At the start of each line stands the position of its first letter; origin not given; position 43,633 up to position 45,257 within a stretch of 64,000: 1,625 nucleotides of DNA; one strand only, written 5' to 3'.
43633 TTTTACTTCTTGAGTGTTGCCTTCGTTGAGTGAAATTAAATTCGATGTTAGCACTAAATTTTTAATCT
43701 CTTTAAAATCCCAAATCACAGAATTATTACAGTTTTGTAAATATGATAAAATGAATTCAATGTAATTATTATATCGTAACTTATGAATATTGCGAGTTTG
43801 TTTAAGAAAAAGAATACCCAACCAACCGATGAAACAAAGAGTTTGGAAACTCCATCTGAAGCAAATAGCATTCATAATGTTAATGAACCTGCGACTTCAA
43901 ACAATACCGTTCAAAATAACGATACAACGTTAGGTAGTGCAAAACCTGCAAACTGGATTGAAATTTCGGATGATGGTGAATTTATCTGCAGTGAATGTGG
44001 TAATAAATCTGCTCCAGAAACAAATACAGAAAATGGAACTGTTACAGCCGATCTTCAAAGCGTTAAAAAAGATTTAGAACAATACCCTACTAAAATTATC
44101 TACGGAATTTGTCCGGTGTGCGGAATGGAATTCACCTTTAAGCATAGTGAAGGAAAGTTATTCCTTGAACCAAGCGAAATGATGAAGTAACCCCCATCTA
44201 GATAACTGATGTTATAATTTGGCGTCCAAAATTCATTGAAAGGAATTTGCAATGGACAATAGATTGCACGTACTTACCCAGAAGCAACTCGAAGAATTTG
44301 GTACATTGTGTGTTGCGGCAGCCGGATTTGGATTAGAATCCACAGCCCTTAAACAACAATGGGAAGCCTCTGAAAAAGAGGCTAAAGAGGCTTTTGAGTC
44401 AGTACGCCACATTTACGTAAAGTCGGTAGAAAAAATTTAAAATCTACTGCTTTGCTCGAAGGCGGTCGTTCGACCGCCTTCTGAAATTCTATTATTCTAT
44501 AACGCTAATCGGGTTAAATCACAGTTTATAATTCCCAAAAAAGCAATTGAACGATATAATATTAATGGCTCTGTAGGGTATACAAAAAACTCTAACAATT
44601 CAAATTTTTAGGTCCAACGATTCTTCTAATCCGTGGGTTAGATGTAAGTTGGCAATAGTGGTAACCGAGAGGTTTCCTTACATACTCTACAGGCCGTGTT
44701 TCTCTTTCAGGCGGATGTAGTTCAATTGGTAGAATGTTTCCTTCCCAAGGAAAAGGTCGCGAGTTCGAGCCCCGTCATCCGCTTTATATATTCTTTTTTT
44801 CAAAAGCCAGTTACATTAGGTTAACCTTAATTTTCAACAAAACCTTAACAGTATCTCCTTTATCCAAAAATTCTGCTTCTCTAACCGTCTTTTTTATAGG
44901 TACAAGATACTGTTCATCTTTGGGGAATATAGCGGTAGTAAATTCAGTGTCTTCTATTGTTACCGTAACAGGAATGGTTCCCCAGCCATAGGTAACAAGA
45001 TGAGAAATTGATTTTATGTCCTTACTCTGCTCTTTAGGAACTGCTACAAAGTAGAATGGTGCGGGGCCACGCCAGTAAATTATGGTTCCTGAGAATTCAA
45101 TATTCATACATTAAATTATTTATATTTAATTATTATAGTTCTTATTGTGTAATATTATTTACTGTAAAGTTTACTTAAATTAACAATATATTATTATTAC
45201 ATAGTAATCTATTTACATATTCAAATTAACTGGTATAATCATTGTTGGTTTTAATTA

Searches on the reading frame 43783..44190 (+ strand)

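Call 10: search_protein_families(library=pfam, proteins=[window:43783-44190:+], max_evalue=0.1)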
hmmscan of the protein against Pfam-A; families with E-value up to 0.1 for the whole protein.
window:43783-44190:+ (135 aa): 10 families
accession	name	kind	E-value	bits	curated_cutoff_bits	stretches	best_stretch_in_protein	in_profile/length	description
PF11781.13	Zn_ribbon_RRN7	-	0.00012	22.1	27.1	1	62-76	17-31/32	Zinc-finger of RNA-polymerase I-specific TFIIB, Rrn7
PF08274.17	Zn_Ribbon_YjdM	-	0.00023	21.6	30.8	0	62-74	15-27/30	PhnA Zinc-Ribbon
PF08271.17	Zn_Ribbon_TF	-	0.00036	20.5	29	1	63-75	16-28/43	TFIIB zinc-binding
PF13451.12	zf_Tbcl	-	0.0019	18.6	24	0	109-129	6-26/48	Probable treble clef domain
PF19335.5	HMBD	-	0.0079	16.6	23.6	1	108-117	16-25/28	Heavy metal binding domain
PF05715.19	zf-piccolo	-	0.018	15.8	30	0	46-82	9-45/60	Piccolo Zn-finger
PF18073.7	Zn_ribbon_LapB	-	0.034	14.3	25.7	0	67-76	1-10/28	Rubredoxin metal binding domain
PF14471.11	DUF4428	-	0.035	14.4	27.8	0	63-77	18-32/51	Domain of unknown function (DUF4428)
PF18930.5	DUF5679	-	0.048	14.3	27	1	90-116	10-36/40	Domain of unknown function (DUF5679)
PF08273.17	Zn_Ribbon_Prim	-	0.082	13.7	23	0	64-74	23-33/37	Zinc-binding domain of primase-helicase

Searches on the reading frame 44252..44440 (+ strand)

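Call 10: search_protein_families(library=pfam, proteins=[window:44252-44440:+], max_evalue=0.1)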
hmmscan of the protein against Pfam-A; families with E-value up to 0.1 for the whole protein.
window:44252-44440:+ (62 aa): 2 families
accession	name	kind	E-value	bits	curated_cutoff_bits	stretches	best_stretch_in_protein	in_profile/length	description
PF22757.1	GeBP-like_C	-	0.033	14.5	27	1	21-50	10-39/68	Glabrous-enhancer-binding protein-like family, C-terminal domain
PF18858.6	LPD39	-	0.07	13.2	27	1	29-59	124-154/198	Large polyvalent protein associated domain 39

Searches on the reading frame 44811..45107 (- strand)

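Call 10: search_protein_families(library=pfam, proteins=[window:44811-45107:-], max_evalue=0.1)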
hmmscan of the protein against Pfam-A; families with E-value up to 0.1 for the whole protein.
window:44811-45107:- (98 aa): 2 families
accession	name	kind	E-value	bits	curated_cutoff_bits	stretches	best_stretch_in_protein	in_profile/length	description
PF08922.17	DUF1905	-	7.3e-24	84.1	24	1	5-90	1-80/81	Domain of unknown function (DUF1905)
PF20305.4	pYEATS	-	0.061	13.7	26.9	1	25-55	32-62/73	prokaryotic YEATS domain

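Call 11: search_protein_families(library=phrogs, proteins=[window:44811-45107:-], max_evalue=0.1)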
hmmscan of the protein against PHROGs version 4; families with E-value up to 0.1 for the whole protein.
window:44811-45107:- (98 aa): 0 families

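Call 12: search_protein_families(library=padloc, proteins=[window:44811-45107:-], max_evalue=0.1)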
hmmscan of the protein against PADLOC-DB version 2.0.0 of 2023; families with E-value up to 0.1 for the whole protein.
window:44811-45107:- (98 aa): 0 families
